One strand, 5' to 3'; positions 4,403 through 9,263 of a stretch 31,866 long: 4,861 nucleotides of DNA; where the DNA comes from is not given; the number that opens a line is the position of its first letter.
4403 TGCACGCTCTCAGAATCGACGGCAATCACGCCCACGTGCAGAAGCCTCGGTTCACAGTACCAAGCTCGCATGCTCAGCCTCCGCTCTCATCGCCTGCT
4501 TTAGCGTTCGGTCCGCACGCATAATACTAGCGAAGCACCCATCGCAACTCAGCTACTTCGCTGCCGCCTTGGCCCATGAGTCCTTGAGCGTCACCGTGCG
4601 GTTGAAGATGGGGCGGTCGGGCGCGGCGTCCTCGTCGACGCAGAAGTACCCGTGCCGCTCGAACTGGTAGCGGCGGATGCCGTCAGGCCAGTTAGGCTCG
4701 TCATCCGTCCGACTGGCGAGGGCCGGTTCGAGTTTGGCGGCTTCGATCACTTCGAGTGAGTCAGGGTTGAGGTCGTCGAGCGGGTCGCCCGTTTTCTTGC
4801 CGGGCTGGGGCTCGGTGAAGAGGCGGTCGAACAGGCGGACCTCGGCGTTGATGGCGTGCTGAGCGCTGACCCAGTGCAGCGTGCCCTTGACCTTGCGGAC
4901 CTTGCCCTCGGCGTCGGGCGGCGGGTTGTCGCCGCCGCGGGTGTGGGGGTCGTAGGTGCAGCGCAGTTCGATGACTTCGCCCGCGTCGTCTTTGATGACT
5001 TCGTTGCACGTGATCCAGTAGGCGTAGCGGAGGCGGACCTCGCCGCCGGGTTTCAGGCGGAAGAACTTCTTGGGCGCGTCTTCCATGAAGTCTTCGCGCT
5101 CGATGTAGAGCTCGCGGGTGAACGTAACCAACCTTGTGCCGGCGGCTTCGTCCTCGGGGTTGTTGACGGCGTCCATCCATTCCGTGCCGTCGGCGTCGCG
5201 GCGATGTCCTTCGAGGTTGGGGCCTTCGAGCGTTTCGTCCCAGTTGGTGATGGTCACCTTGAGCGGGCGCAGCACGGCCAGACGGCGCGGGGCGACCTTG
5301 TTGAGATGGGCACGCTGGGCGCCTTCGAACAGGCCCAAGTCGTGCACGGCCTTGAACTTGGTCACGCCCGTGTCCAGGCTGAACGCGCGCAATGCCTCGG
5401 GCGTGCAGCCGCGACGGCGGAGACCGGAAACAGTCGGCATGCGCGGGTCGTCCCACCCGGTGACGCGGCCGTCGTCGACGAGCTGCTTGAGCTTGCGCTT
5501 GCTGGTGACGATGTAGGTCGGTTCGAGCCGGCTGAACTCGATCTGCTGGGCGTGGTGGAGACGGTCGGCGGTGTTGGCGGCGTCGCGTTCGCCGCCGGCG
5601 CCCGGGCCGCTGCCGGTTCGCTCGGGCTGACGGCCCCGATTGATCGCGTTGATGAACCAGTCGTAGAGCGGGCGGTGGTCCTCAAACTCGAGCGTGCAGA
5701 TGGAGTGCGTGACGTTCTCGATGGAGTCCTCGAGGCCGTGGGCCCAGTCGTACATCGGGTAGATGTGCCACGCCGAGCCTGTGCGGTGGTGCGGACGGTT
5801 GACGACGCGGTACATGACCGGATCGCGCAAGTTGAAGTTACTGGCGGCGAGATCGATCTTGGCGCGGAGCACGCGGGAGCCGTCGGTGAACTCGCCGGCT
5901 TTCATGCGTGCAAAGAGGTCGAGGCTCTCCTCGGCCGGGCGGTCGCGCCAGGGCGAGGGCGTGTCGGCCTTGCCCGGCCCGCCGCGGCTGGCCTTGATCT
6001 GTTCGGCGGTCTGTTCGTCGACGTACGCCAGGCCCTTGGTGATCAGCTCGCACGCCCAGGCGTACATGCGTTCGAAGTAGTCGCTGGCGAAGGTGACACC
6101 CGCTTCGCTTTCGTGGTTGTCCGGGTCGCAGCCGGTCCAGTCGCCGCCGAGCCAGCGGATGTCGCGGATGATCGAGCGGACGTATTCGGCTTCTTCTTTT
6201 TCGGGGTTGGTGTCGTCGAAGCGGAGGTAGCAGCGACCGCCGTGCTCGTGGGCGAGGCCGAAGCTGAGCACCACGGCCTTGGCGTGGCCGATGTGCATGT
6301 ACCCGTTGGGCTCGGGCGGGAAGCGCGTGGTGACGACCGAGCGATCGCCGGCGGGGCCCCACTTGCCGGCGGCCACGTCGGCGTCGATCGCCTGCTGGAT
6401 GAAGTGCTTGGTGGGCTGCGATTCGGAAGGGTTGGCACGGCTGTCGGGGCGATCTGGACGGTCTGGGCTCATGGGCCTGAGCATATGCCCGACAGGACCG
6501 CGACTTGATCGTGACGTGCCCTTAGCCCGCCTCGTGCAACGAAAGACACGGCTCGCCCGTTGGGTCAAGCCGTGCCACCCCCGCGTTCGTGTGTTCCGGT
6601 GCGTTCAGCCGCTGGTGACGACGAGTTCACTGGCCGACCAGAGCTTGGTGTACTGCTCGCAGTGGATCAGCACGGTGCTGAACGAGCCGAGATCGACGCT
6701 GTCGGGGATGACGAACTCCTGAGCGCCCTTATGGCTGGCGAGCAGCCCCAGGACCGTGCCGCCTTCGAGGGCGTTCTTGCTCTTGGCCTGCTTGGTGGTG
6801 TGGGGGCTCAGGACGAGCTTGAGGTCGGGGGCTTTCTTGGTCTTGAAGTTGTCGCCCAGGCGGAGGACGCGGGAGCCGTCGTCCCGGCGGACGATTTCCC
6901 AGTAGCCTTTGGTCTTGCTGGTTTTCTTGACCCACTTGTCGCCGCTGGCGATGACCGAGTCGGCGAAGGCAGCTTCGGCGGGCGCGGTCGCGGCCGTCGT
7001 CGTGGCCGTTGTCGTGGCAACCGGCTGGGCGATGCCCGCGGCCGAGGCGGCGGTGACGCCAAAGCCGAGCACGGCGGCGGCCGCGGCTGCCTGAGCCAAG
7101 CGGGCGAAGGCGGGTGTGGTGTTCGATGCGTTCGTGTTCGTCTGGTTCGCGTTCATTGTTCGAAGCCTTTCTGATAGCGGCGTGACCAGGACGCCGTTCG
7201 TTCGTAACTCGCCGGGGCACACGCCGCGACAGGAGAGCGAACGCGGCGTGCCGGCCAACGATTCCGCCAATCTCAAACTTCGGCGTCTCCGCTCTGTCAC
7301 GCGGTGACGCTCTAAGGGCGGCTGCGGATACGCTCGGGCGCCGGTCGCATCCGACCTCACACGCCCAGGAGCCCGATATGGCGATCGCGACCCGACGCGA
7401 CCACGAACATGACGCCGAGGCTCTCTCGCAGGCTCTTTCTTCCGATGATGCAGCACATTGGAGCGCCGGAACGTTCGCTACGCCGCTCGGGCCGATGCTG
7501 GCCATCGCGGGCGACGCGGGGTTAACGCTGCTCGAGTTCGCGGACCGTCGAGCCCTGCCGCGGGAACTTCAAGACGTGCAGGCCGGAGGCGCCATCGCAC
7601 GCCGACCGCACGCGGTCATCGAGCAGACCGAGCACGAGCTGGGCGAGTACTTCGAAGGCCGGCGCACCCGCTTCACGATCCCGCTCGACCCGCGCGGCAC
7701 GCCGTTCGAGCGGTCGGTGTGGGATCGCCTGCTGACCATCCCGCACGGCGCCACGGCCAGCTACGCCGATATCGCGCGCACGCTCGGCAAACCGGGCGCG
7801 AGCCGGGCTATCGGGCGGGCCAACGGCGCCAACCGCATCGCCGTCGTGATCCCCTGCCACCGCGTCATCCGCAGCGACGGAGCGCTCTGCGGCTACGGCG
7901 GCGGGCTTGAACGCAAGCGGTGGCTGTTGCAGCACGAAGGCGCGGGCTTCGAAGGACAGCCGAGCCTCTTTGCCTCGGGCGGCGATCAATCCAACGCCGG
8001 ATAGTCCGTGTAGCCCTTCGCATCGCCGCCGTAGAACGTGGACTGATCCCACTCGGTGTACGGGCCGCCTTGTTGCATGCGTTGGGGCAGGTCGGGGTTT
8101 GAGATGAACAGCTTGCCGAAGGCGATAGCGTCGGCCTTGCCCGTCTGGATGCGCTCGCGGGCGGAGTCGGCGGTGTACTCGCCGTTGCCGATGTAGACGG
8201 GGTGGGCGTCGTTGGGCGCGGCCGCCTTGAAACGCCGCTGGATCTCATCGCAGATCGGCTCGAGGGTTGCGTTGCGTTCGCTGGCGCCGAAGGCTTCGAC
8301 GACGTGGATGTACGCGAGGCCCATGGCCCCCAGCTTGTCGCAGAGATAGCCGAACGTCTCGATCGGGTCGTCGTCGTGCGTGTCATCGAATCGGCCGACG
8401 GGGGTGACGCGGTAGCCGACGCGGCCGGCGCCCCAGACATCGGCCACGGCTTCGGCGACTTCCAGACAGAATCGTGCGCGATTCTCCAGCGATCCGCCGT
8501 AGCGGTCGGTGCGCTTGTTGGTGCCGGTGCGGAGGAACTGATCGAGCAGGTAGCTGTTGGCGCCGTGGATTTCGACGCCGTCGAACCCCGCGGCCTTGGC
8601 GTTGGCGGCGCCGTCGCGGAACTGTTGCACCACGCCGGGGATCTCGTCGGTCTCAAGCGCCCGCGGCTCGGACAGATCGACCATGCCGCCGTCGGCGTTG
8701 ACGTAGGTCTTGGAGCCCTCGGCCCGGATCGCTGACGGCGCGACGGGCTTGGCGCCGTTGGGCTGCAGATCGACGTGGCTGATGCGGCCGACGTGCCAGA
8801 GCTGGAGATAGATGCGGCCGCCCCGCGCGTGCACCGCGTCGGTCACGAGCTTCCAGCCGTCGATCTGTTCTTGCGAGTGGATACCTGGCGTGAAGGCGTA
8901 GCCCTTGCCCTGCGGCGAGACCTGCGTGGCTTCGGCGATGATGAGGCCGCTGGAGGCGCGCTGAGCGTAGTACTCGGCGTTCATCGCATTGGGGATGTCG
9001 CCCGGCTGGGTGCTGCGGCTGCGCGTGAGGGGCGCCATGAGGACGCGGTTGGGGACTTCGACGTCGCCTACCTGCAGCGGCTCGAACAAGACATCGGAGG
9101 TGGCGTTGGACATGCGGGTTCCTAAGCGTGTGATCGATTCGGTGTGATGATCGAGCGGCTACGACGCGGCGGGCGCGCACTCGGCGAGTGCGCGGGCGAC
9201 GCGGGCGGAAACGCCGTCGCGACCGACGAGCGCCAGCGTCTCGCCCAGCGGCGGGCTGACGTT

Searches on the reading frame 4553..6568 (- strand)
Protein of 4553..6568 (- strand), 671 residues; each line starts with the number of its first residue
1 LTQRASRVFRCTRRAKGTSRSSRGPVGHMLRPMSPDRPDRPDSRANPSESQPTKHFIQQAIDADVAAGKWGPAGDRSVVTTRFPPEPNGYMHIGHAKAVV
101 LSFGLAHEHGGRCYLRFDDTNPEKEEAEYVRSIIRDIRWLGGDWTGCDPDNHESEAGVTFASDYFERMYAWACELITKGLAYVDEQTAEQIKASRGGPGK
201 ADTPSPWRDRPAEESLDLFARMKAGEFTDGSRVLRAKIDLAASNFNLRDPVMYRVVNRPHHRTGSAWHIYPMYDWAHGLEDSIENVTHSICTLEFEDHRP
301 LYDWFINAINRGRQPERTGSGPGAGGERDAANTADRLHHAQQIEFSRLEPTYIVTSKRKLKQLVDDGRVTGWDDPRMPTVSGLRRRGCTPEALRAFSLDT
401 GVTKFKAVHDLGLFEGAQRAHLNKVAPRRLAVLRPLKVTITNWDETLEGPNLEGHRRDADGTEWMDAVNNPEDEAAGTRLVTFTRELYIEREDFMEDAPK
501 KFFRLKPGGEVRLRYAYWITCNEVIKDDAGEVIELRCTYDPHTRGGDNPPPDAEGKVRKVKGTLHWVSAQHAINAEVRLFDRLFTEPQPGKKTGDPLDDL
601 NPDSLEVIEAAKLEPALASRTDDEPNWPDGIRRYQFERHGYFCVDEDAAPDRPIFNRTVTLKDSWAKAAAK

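Call 41: search_protein_families(library=pfam, proteins=[window:4553-6568:-], max_evalue=0.00001)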
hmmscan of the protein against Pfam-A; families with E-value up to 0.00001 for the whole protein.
window:4553-6568:- (671 aa): 3 families
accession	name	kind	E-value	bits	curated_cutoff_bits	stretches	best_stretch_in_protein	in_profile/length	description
PF00749.27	tRNA-synt_1c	-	6.8e-92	308.2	23.4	2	79-311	2-225/314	tRNA synthetases class I (E and Q), catalytic domain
PF03950.23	tRNA-synt_1c_C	-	1.8e-25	89.4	23.9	1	426-540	1-91/91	tRNA synthetases class I (E and Q), anti-codon binding domain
PF20974.2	tRNA-synt_1c_C2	-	1e-18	68.2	23.9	1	563-645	1-69/69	tRNA synthetases class I (E and Q), anti-codon binding domain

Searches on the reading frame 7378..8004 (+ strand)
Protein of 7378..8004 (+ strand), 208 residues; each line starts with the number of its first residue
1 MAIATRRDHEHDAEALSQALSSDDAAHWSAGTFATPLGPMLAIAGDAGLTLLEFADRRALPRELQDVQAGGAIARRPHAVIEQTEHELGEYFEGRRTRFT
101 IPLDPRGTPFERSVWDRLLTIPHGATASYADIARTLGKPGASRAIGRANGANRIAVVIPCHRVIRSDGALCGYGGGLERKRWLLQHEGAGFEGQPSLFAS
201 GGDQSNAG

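Call 41: search_protein_families(library=pfam, proteins=[window:7378-8004:+], max_evalue=0.00001)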
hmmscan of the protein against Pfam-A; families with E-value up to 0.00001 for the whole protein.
window:7378-8004:+ (208 aa): 2 families
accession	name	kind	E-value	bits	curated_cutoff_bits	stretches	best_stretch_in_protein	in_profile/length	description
PF01035.26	DNA_binding_1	-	8.8e-34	115.6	27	1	109-189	1-81/81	6-O-methylguanine DNA methyltransferase, DNA binding domain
PF02870.21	Methyltransf_1N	-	2e-07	31.9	21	1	31-105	4-71/71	6-O-methylguanine DNA methyltransferase, ribonuclease-like domain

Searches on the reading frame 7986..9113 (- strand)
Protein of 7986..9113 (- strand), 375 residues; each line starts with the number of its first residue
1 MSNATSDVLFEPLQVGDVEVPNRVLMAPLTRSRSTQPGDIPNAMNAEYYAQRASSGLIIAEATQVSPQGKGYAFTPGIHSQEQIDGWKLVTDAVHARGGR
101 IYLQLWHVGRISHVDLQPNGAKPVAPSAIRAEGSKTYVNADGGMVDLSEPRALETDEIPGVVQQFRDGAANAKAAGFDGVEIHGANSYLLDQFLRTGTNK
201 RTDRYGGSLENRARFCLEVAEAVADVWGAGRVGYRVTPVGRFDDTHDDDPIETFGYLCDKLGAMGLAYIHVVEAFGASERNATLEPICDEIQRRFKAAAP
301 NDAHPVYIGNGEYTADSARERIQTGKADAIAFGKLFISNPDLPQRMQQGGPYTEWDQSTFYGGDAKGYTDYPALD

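Call 41: search_protein_families(library=pfam, proteins=[window:7986-9113:-], max_evalue=0.00001)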
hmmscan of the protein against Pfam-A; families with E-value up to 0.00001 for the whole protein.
window:7986-9113:- (375 aa): 1 family
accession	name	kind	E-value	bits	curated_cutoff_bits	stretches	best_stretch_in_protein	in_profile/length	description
PF00724.26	Oxidored_FMN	-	1.1e-82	278.5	27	1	9-349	2-338/342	NADH:flavin oxidoreductase / NADH oxidase family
